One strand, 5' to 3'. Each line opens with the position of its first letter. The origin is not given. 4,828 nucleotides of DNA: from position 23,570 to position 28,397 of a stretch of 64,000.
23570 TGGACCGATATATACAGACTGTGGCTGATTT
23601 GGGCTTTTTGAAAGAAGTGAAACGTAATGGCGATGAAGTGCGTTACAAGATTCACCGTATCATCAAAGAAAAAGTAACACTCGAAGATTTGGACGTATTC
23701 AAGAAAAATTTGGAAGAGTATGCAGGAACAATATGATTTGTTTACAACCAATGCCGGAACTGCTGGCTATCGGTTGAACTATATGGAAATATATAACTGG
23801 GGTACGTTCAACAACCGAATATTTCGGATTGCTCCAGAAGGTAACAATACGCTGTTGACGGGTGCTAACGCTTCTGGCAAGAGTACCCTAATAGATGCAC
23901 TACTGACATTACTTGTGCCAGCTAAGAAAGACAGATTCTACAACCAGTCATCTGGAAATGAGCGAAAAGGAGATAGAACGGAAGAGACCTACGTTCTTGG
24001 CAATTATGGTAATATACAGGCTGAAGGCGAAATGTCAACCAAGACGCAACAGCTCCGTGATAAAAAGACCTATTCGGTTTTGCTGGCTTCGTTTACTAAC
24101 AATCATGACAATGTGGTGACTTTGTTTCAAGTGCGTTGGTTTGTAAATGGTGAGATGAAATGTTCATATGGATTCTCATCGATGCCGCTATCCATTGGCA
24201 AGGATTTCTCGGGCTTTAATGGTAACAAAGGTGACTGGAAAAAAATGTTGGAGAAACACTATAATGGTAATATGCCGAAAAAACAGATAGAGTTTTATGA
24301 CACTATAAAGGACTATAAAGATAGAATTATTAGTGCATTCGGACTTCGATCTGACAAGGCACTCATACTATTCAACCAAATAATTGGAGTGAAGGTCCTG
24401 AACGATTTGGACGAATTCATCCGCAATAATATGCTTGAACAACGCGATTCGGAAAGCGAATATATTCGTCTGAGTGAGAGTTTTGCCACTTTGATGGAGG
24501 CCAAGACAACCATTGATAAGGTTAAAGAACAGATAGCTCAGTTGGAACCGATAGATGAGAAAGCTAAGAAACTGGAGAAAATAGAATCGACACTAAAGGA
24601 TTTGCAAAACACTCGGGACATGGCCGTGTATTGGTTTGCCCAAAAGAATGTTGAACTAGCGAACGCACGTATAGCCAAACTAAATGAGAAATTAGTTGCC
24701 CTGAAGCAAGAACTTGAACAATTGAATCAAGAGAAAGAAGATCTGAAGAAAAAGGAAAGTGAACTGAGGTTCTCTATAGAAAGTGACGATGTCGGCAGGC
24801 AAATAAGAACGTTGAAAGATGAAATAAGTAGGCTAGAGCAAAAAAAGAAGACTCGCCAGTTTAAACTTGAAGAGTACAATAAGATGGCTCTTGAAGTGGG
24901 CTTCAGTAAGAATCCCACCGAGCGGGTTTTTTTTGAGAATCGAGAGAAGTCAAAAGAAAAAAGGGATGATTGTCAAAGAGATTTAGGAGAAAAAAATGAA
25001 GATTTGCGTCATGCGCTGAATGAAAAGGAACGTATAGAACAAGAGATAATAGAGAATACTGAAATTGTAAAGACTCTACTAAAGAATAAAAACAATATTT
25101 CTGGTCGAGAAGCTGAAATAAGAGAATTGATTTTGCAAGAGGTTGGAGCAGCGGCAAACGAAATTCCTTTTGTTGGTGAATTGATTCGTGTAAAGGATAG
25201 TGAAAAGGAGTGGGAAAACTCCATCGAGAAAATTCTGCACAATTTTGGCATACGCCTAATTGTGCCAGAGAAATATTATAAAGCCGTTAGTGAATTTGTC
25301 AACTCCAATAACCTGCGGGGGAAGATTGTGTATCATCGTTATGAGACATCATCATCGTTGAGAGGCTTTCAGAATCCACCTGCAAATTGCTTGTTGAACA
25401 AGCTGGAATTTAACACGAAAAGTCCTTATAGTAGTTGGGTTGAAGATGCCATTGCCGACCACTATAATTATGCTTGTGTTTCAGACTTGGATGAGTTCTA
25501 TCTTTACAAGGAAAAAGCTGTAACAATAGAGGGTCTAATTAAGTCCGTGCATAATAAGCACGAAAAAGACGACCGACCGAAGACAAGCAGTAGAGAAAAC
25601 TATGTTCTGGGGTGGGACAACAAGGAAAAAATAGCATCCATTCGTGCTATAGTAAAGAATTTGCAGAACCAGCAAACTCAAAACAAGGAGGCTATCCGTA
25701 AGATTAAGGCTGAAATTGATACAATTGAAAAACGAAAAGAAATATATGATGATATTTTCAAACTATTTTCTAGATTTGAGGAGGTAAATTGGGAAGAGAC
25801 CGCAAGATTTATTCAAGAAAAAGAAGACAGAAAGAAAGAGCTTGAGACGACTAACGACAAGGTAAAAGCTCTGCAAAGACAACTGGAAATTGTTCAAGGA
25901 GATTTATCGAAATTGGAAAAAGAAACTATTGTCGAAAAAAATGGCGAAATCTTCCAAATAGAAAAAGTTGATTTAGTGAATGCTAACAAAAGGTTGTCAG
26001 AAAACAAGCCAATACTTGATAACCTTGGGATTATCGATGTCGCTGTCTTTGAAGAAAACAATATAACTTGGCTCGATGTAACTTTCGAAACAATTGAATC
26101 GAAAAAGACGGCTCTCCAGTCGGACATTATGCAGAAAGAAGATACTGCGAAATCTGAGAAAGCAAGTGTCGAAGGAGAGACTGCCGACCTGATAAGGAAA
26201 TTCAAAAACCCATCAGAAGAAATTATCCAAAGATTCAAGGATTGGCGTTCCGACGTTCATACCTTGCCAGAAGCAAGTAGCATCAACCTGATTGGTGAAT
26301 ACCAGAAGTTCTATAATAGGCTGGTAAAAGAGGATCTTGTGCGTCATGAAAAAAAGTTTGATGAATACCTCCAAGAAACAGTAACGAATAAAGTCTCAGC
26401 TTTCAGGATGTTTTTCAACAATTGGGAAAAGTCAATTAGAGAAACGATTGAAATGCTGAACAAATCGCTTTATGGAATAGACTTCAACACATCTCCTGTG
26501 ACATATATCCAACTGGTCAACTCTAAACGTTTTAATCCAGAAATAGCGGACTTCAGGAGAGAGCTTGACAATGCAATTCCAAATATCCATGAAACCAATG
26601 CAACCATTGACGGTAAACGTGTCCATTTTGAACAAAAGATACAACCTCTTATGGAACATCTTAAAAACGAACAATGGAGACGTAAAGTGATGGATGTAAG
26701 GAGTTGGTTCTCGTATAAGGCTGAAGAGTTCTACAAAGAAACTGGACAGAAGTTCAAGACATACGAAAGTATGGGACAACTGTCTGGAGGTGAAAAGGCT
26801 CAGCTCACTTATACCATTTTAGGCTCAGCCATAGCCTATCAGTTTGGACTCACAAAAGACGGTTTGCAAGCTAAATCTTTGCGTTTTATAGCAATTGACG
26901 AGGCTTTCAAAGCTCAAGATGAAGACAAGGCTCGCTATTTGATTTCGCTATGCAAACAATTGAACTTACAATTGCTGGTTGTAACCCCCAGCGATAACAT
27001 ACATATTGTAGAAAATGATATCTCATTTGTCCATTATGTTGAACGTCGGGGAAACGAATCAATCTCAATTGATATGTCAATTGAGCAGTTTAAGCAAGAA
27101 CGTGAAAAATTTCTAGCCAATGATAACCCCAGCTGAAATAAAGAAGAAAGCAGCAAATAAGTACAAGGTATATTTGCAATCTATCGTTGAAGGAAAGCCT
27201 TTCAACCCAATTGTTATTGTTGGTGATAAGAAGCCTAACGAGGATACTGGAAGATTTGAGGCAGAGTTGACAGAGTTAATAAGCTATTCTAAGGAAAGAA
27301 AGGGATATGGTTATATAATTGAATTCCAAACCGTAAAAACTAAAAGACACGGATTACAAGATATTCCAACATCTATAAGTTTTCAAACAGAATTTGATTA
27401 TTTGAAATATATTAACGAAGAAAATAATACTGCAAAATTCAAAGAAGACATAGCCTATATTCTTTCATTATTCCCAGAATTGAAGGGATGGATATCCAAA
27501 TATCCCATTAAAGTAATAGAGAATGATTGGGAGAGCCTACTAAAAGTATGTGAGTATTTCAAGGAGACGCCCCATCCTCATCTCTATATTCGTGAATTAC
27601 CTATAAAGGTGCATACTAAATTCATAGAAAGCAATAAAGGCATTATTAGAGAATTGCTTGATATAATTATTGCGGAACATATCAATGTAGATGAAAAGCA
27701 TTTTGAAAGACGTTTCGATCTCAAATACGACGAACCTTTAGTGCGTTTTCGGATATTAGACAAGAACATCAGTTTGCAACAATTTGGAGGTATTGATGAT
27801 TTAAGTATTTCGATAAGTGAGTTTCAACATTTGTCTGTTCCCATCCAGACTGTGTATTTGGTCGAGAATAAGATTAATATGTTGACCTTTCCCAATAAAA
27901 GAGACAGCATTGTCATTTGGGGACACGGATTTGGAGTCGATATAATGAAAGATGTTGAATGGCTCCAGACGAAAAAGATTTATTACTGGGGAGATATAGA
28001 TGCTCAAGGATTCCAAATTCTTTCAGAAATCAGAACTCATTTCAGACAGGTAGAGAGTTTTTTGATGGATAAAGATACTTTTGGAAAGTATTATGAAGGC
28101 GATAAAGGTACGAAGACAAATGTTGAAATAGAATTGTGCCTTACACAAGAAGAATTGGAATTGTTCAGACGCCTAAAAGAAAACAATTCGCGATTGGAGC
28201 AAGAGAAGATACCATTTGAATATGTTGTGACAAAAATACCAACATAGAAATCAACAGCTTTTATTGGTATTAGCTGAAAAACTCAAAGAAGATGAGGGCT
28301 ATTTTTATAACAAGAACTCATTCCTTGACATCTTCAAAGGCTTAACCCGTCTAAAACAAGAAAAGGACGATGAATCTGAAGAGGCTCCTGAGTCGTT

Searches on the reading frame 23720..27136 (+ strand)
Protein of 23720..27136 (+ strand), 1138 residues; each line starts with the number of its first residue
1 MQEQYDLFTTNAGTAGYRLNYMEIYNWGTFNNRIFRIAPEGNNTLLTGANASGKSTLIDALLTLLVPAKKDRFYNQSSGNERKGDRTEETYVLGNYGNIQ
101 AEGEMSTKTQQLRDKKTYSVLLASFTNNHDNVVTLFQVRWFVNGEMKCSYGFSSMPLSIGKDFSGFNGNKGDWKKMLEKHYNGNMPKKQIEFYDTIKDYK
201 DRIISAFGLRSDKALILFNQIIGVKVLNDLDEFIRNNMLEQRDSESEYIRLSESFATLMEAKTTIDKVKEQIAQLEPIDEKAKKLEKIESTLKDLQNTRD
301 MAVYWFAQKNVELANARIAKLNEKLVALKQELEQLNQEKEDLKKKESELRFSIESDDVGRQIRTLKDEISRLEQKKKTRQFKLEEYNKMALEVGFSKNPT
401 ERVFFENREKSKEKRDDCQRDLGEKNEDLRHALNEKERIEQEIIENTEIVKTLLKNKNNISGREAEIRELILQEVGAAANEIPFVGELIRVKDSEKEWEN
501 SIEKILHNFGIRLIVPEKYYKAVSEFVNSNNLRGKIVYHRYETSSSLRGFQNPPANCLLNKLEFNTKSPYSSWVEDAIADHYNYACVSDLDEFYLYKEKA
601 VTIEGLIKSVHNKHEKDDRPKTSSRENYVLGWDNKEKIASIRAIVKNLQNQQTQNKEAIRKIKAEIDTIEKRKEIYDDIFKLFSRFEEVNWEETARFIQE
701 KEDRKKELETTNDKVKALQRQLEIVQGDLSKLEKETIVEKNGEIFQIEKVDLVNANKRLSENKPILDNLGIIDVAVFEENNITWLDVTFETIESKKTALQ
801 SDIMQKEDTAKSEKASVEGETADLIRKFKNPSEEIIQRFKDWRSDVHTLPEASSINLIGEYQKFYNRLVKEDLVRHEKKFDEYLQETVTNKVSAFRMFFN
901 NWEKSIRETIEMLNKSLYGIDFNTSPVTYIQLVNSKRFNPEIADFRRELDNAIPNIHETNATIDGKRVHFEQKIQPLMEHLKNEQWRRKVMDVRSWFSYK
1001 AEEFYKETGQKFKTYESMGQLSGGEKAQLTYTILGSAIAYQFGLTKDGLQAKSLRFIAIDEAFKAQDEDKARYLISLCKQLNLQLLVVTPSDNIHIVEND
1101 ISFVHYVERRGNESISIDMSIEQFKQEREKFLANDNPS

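Call 76: search_protein_families(library=pfam, proteins=[window:23720-27136:+], max_evalue=0.0001)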
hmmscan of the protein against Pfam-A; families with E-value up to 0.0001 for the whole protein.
window:23720-27136:+ (1138 aa): 3 families
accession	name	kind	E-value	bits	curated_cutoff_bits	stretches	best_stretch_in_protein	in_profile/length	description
PF13558.12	SbcC_Walker_B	-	5.4e-23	81.5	27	1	989-1080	2-90/90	SbcC/RAD50-like, Walker B motif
PF13555.12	AAA_29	-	1.8e-21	76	27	1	19-80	1-60/61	P-loop containing region of AAA domain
PF13304.12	AAA_21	-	9.4e-05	23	27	1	44-86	2-46/304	AAA domain, putative AbiEii toxin, Type IV TA system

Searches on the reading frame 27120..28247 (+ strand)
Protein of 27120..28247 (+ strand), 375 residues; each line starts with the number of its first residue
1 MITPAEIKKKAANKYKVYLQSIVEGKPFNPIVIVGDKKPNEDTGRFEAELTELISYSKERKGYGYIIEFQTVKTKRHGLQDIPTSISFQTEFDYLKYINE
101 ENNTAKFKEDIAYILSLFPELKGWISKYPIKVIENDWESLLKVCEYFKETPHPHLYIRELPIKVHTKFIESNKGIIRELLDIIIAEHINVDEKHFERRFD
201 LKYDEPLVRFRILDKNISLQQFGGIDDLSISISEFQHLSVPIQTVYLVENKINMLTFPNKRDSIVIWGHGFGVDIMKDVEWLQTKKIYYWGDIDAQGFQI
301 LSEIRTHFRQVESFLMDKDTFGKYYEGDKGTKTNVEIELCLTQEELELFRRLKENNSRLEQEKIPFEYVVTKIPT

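Call 76: search_protein_families(library=pfam, proteins=[window:27120-28247:+], max_evalue=0.0001)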
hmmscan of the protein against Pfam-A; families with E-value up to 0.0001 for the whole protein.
window:27120-28247:+ (375 aa): 2 families
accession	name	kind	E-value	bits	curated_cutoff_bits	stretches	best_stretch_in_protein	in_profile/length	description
PF09983.15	JetD_C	-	2.6e-50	170.7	22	1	201-372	2-178/179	Wadjet protein JetD, C-terminal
PF11795.13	DUF3322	-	1.1e-33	117.3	22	1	4-181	1-190/190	Uncharacterized protein conserved in bacteria N-term (DUF3322)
